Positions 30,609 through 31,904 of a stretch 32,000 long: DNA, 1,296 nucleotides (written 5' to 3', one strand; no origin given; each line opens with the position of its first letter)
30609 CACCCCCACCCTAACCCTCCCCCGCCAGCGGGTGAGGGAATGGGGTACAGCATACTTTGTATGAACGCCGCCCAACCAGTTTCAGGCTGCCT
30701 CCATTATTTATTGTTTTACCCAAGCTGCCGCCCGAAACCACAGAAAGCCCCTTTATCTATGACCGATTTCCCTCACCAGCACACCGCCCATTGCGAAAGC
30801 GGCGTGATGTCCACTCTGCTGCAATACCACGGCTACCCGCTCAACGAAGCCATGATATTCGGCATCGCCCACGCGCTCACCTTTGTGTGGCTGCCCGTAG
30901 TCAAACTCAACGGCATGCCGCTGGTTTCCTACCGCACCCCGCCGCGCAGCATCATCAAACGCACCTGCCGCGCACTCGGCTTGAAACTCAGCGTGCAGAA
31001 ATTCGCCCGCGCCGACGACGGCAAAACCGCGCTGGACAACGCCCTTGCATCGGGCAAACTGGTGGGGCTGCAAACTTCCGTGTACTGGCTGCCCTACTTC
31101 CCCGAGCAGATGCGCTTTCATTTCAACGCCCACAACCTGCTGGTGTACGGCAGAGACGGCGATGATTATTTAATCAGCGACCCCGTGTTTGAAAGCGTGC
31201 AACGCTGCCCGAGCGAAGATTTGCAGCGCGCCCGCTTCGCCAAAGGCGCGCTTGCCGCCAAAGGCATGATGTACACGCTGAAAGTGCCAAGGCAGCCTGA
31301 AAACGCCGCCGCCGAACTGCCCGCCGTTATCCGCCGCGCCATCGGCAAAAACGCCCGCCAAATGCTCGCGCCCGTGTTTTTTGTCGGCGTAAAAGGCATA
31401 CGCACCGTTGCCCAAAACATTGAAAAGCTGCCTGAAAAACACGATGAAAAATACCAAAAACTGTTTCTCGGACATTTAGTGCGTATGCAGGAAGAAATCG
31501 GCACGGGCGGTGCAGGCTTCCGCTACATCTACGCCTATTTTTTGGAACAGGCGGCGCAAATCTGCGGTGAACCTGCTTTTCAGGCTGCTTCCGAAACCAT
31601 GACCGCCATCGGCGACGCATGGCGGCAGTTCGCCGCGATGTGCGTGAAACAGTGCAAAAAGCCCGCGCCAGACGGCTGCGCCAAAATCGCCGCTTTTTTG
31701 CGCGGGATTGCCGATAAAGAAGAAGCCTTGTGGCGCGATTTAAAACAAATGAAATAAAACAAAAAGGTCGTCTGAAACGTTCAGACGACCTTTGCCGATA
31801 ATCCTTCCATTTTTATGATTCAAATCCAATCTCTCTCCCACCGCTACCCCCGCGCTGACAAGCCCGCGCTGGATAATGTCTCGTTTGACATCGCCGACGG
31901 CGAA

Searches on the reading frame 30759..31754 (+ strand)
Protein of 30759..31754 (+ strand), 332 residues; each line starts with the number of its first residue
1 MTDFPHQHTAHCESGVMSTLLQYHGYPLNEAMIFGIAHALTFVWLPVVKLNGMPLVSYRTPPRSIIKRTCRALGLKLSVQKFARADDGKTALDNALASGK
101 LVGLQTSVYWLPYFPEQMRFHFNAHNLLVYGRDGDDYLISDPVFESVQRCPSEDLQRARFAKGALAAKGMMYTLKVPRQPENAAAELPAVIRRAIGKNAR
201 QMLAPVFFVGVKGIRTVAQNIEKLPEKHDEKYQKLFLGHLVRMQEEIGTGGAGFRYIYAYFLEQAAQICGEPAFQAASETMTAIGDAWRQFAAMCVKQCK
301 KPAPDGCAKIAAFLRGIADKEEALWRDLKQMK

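Call 39: search_solved_structures(query=window:30759-31754:+, max_evalue=1, show_alignments=2)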
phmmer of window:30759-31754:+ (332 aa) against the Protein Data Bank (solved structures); distinct sequences matched with E-value up to 1: 1.
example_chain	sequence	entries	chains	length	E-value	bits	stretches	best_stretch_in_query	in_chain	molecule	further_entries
3lwb_A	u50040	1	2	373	0.62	12.7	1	4-80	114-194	D-alanine--D-alanine ligase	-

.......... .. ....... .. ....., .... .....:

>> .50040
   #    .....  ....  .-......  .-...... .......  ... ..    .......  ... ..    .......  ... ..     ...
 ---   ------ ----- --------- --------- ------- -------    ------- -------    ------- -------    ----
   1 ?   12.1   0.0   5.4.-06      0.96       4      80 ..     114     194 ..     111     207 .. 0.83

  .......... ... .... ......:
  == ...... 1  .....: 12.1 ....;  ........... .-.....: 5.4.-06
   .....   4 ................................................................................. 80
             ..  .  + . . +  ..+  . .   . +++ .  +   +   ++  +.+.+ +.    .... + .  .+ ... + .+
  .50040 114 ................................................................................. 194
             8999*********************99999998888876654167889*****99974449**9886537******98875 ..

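Call 41: search_protein_families(library=ncbifam, proteins=[window:30759-31754:+], max_evalue=0.1)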
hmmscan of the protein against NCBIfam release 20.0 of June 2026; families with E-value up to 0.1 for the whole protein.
window:30759-31754:+ (332 aa): 1 family
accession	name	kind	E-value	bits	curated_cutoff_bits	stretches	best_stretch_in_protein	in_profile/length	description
NF053550.1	DarH_acyl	equivalog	9.5e-149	494.9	300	1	3-329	1-325/325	BtrH-related acyltransferase DarH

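Call 52: find_homologous_proteins(query=window:30759-31754:+, max_evalue=0.00001)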
Query window:30759-31754:+ (332 aa): 7998 proteins with E <= 0.00001 among 8000 candidates; the best 120 are listed.
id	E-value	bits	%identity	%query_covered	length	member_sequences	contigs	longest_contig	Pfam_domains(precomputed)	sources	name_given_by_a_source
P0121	1.6e-209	713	94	100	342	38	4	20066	PF14399.13,PF16169.11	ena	-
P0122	1.7e-204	697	92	100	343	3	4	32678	PF14399.13,PF16169.11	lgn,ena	-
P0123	2.8e-199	679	88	99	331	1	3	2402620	PF14399.13,PF16169.11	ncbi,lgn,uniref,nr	ncbi:Uncharacterised protein [Kingella potus]|uniref:Peptidase n=1 Tax=Kingella potus TaxID=265175 R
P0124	8.7e-196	668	88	99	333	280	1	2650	PF14399.13,PF16169.11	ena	-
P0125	7.5e-194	662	88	99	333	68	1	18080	PF14399.13,PF16169.11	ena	-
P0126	1.8e-176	605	79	100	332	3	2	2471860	PF14399.13,PF16169.11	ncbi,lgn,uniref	ncbi:BtrH N-terminal domain-containing protein [Neisseria sp. 23W00296]|uniref:BtrH N-terminal domai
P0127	4.6e-176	603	79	98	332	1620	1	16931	PF14399.13,PF16169.11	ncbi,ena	-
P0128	8.1e-176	602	79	98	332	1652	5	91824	PF14399.13,PF16169.11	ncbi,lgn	ncbi:TPA: BtrH N-terminal domain-containing protein [Neisseria subflava]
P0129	8.0e-174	596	79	99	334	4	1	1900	PF14399.13,PF16169.11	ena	-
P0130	2.9e-173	594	78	99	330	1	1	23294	PF14399.13,PF16169.11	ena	-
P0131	2.0e-170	585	78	99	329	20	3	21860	PF14399.13,PF16169.11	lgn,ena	-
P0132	6.6e-169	580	81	94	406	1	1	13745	PF14399.13,PF16169.11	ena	-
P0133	1.4e-167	575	75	100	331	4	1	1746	PF14399.13,PF16169.11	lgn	-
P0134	4.9e-166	570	75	99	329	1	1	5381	PF14399.13,PF16169.11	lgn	-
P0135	2.2e-165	568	72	100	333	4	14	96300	PF14399.13,PF16169.11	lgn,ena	-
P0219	8.3e-146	504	67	99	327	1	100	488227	PF14399.13,PF16169.11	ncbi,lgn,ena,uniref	ncbi:BtrH N-terminal domain-containing protein [Haemophilus influenzae]|uniref:BtrH N-terminal domai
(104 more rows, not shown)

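Call 60: predict_structure(alignment_id=A1)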
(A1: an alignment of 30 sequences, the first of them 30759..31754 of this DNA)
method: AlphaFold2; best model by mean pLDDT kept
length: 332 residues; sequences in the alignment: 30
mean_pLDDT: 83.3   pTM: 0.84
mean pLDDT of the five models: 83.3, 82.6, 79.5, 76.8, 75.7
residues with pLDDT >= 90: 167; 70-90: 105; 50-70: 37; < 50: 23
segments of 3 or more residues with pLDDT < 50: 1-10, 161-167, 247-249
pLDDT, mean of each block of 10 residues (from residue 1): 40 81 89 93 73 78 87 90 82 92 74 57 71 89 71 76 46 80 87 96 90 95 93 91 63 89 96 97 95 94 96 98 97 75
secondary structure, 60 per line:
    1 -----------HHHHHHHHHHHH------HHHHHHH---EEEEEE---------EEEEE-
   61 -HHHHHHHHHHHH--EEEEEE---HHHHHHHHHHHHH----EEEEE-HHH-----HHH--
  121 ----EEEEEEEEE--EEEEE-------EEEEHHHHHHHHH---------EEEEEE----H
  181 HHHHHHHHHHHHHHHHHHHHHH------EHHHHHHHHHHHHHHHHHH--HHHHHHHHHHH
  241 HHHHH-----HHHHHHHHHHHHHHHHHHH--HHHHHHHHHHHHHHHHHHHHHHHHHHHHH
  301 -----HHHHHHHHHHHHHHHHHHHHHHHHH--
elements in order: H12-23 H30-36 E40-45 E55-59 H62-73 E76-81 H85-97 E102-106 E125-133 E136-140 E148-151 H152-160 E170-175 H180-202 H210-227 H230-245 H251-269 H272-300 H306-330

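Call 62: find_encoding_contigs(protein=P0219, flank=10000, max_places=1)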
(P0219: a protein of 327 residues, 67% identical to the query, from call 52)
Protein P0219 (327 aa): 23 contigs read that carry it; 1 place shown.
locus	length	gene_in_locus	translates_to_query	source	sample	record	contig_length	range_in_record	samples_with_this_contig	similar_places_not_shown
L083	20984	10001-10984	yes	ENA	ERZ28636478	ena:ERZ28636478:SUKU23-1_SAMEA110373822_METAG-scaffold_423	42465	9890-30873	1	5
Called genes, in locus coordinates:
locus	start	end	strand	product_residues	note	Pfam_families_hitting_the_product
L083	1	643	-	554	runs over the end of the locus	PF00884:Sulfatase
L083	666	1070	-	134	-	PF00293:NUDIX, PF14815:NUDIX_4, PF22327:Nudt16-like (weak)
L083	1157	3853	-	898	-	PF07517:SecA_DEAD, PF00270:DEAD (weak), PF01043:SecA_PP_bind, PF21090:P-loop_SecA, PF07516:SecA_SW, PF02810:SEC-C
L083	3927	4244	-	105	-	PF10818:SecM_small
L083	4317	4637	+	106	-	PF05258:DciA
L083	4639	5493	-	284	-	PF02086:MethyltransfD12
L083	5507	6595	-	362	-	PF00465:Fe-ADH (weak), PF13685:Fe-ADH_2, PF01761:DHQ_synthase, PF24621:DHQS_C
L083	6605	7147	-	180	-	PF13189:Cytidylate_kin2 (faint), PF02224:Cytidylate_kin (faint), PF13238:AAA_18, PF13671:AAA_33, PF01202:SKI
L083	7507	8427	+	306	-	-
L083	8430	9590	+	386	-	PF08541:ACP_syn_III_C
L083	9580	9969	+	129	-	-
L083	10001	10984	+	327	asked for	PF14399:BtrH_N, PF16169:DUF4872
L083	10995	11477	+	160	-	PF13173:AAA_14 (faint)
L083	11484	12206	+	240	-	PF00005:ABC_tran, PF13304:AAA_21 (weak)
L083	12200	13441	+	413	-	PF12679:ABC2_membrane_2 (weak), PF12698:ABC2_membrane_3, PF01061:ABC2_membrane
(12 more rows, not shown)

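Call 63: fold_search(model_id=the predicted structure, library=pdb)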
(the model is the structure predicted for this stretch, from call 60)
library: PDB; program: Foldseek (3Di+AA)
matches with E <= 10: 600; with E <= 0.001: 19
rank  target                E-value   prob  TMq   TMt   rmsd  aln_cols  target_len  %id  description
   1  7wuw_C                4.1e-09  1.00  0.58  0.58   6.8       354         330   16  Crystal structure of AziU3/U2 from Streptomyces sahachiroi (released 2022-09-07)
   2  8gs1_B                4.3e-09  1.00  0.59  0.59   6.9       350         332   15  Crystal structure of AziU2-U3 complex from Streptomyces sahachiroi NRRL2485 (released 2023-09-06)
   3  8gs1_D                4.9e-09  1.00  0.61  0.60   6.6       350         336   16  Crystal structure of AziU2-U3 complex from Streptomyces sahachiroi NRRL2485 (released 2023-09-06)
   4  9qvq_B                3.8e-08  1.00  0.60  0.65   5.9       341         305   11  Crystal structure of the CtaG_H128A variant from Ruminiclostridium cellulolyticum in complex with PHBA (P2(1)-medium) (released 2025-10-01)
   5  7yn1_A                4.0e-08  1.00  0.66  0.64   5.7       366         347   13  Crystal structure of selenomethionine labeled CcbD (released 2023-08-02)
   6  9qvj_A                7.4e-08  1.00  0.60  0.64   6.0       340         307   10  Crystal structure of CtaG from Ruminiclostridium cellulolyticum (P2(1)-medium) (released 2025-10-01)
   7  9qvp_A                8.5e-08  1.00  0.61  0.65   5.5       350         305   10  Crystal structure of the CtaG_H128A variant from Ruminiclostridium cellulolyticum (P2(1)2(1)2(1)-medium) (released 2025-10-01)
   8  9qvl                  1.1e-07  1.00  0.62  0.66   5.3       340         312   10  Crystal structure of the CtaG_C11A variant from Ruminiclostridium cellulolyticum (P2(1)2(1)2(1)-small) (released 2025-10-01)
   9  9dks_A                1.2e-07  1.00  0.69  0.67   5.5       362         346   13  Crystal structure of CcbD C19S mutant complexed with single PCP domain of CcbZ (released 2025-09-17)
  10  9dkr_B                1.9e-07  1.00  0.65  0.63   6.2       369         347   13  Crystal structure of CcbD complexed with PCP domain of CcbZ (released 2025-10-01)
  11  9qvs                  2.2e-07  1.00  0.60  0.64   5.8       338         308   10  Crystal structure of the CtaG_D144N variant from Ruminiclostridium cellulolyticum (P2(1)-small) (released 2025-10-01)
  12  7yn1_B                2.4e-07  1.00  0.68  0.65   5.7       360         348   13  Crystal structure of selenomethionine labeled CcbD (released 2023-08-02)
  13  9qvk                  3.1e-07  1.00  0.59  0.63   6.0       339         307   11  Crystal structure of the CtaG_C11A variant from Ruminiclostridium cellulolyticum (P2(1)-small) (released 2025-10-01)
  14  9qvo                  3.8e-07  1.00  0.61  0.65   5.7       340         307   10  Crystal structure of the CtaG_H128A variant from Ruminiclostridium cellulolyticum (P2(1)-small) (released 2025-10-01)
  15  9quz                  4.1e-07  1.00  0.58  0.61   6.2       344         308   10  Crystal structure of CtaG from Ruminiclostridium cellulolyticum (P2(1)-small) (released 2025-10-01)
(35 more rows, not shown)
